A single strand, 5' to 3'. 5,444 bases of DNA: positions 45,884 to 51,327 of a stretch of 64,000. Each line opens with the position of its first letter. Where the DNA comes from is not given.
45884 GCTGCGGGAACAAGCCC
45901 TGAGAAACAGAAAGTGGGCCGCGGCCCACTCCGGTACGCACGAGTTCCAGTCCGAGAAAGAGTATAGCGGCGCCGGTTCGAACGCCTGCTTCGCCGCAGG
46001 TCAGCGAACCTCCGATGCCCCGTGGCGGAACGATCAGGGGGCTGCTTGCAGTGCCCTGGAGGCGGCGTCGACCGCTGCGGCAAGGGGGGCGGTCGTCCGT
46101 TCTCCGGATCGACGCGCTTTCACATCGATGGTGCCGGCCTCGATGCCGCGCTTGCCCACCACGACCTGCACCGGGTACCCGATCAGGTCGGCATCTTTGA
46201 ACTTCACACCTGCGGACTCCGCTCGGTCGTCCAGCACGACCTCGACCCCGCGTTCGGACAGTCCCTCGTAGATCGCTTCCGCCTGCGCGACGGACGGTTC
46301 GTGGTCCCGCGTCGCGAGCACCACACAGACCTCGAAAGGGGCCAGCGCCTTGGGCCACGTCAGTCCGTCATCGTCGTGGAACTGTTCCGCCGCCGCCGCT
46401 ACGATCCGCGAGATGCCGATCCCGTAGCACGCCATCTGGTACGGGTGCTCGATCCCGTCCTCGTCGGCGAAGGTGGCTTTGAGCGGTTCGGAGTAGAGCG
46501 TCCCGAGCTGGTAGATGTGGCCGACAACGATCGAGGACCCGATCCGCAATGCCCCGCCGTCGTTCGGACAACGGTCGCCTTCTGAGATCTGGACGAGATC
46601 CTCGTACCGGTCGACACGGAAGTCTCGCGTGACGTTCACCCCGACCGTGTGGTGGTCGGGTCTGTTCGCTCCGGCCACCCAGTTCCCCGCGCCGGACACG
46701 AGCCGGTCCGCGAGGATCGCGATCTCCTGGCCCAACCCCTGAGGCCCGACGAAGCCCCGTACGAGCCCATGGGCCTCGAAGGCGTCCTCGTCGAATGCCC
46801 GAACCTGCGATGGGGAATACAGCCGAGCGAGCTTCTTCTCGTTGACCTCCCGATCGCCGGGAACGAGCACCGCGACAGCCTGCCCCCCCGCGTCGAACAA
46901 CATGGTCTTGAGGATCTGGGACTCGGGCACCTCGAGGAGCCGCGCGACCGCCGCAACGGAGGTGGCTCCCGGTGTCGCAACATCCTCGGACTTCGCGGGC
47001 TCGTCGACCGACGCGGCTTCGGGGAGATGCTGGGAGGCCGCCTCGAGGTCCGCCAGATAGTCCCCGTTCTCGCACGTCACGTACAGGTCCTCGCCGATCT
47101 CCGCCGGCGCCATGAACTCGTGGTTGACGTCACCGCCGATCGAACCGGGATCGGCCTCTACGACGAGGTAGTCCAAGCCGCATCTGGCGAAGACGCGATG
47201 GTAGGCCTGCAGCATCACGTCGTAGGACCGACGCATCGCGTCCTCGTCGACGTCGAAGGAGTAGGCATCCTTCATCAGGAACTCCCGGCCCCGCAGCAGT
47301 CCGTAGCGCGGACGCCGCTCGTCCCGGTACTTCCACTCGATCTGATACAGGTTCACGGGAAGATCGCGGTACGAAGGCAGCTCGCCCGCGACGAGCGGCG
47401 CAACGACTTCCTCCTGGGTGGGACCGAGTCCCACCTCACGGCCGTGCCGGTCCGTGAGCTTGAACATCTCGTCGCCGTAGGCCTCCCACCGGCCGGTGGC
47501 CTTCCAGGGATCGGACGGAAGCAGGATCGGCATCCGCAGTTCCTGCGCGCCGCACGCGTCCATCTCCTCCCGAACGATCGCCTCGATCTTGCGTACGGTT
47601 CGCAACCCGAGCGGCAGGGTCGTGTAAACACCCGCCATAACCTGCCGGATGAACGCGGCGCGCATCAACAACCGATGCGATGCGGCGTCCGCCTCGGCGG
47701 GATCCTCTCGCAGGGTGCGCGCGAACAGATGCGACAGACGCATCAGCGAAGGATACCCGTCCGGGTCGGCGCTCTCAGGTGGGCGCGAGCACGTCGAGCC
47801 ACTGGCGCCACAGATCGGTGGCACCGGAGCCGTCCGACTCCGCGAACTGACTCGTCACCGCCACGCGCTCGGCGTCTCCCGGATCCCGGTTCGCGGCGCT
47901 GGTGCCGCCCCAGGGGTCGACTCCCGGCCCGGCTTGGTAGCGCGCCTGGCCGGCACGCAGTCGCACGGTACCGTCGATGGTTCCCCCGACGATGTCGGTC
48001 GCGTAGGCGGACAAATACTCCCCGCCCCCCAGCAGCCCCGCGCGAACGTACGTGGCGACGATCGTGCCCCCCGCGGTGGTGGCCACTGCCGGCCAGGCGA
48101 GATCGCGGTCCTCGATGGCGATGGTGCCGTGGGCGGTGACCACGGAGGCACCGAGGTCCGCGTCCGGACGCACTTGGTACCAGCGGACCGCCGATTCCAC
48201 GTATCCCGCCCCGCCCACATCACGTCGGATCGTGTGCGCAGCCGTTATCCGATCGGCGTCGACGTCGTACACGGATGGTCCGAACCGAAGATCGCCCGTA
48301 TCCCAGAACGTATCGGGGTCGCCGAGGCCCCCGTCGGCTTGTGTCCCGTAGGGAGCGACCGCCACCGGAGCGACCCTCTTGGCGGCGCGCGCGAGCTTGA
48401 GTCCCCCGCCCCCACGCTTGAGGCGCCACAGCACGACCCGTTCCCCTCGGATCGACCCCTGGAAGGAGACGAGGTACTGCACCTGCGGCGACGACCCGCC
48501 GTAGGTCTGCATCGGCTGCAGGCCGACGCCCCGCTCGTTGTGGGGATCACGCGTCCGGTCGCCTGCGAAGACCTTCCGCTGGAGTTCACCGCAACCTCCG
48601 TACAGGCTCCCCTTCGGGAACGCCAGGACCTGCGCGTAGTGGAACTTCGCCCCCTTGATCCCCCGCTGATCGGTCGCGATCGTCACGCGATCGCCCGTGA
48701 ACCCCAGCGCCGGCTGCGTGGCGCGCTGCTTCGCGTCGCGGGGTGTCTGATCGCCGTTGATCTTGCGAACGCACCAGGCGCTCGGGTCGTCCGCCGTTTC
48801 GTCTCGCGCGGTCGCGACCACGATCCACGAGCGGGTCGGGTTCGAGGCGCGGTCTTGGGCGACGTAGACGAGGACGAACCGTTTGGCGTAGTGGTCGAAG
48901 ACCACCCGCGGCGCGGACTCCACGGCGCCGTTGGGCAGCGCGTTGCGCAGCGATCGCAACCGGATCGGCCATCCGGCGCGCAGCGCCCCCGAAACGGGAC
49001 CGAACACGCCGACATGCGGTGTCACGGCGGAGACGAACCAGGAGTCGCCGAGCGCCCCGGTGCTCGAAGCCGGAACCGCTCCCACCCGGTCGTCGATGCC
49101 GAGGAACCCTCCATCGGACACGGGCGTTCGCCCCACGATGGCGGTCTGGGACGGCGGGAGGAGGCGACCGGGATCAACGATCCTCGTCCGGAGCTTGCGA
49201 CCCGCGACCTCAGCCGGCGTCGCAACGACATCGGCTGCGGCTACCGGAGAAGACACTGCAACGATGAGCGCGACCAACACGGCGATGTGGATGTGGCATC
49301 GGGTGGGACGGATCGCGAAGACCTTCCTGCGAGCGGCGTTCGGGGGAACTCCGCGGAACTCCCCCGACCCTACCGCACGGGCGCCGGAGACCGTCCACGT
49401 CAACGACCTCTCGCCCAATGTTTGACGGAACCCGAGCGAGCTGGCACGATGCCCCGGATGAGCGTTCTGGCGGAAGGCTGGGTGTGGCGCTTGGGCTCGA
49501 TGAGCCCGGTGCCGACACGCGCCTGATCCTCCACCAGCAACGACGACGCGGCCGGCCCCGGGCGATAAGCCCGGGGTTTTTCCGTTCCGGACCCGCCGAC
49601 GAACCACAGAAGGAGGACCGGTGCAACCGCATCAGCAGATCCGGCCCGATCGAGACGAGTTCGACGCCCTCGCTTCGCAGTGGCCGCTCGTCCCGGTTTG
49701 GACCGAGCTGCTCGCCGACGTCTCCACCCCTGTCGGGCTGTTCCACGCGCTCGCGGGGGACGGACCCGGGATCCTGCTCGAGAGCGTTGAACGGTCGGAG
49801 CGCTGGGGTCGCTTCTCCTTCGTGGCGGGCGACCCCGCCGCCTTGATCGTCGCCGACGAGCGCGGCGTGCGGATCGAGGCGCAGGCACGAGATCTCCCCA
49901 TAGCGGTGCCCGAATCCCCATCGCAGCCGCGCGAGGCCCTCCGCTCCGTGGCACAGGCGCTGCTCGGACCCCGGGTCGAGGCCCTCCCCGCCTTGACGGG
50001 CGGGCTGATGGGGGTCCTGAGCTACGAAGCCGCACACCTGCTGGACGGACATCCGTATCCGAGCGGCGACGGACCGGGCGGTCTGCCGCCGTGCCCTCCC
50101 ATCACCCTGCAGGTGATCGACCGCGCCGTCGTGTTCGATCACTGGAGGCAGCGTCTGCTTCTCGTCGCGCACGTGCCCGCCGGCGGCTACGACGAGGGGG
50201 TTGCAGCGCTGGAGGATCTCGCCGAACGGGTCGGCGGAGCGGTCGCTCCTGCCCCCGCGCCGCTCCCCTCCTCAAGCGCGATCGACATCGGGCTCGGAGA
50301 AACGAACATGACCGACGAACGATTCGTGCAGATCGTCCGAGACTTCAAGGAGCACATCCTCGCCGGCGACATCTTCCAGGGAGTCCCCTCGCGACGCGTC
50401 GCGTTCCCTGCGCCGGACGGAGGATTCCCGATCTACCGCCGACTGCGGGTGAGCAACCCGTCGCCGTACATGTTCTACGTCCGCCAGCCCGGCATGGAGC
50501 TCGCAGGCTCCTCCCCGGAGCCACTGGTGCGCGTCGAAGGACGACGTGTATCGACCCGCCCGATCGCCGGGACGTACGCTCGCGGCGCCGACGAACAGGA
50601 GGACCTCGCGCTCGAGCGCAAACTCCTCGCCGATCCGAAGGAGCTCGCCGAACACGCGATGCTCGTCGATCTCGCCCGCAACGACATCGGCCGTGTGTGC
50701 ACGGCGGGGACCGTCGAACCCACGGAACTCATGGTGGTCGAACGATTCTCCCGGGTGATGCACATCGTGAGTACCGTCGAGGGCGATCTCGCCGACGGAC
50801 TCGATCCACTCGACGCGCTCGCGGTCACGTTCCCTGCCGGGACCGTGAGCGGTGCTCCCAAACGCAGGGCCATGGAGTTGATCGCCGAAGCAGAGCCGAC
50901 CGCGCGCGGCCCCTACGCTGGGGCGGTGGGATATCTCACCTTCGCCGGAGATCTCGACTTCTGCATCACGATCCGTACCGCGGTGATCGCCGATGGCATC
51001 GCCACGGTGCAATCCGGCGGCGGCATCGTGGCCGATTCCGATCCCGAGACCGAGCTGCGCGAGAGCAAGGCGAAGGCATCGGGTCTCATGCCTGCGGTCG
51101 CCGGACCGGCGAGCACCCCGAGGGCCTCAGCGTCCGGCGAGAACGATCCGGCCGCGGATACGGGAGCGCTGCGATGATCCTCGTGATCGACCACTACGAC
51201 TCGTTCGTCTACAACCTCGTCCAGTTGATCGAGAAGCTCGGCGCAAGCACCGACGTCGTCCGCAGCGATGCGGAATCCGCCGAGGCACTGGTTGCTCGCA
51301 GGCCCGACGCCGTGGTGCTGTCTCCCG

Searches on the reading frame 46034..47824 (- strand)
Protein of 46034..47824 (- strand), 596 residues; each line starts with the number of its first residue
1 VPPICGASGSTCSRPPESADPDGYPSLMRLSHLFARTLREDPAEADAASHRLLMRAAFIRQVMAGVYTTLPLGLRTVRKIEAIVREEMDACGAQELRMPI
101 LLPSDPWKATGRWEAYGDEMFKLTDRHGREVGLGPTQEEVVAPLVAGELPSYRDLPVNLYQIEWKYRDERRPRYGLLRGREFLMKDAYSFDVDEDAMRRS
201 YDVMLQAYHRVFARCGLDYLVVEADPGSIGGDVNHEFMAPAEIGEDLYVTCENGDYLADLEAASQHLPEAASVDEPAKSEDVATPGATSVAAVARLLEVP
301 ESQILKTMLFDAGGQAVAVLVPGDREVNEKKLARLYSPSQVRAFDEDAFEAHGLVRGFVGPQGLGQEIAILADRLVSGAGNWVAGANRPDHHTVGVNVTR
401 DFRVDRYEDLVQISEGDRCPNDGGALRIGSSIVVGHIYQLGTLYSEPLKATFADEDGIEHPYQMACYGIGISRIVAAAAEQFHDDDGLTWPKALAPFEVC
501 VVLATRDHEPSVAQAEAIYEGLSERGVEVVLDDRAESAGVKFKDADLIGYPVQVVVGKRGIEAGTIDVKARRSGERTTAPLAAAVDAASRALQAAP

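Call 74: search_protein_families(library=pfam, proteins=[window:46034-47824:-], max_evalue=0.00001)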
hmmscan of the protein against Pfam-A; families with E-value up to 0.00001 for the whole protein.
window:46034-47824:- (596 aa): 3 families
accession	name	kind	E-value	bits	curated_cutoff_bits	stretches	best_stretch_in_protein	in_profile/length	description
PF00587.30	tRNA-synt_2b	-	4.4e-26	92.5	29.3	1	121-481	1-178/179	tRNA synthetase class II core domain (G, H, P, S and T)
PF04073.20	tRNA_edit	-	1.1e-21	77.6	25.5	1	284-397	1-117/123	Aminoacyl-tRNA editing domain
PF03129.25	HGTP_anticodon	-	5.5e-18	65.3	21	1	499-587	2-90/94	Anticodon binding domain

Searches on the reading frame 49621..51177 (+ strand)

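Call 74: search_protein_families(library=pfam, proteins=[window:49621-51177:+], max_evalue=0.00001)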
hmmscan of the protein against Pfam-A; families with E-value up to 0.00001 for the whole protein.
window:49621-51177:+ (518 aa): 2 families
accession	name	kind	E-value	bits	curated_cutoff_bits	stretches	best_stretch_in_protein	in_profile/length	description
PF00425.24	Chorismate_bind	-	2.6e-87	293.1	27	1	232-485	2-257/257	chorismate binding enzyme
PF04715.19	Anth_synt_I_N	-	5.1e-17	62.9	23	1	33-181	1-140/140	Anthranilate synthase component I, N terminal region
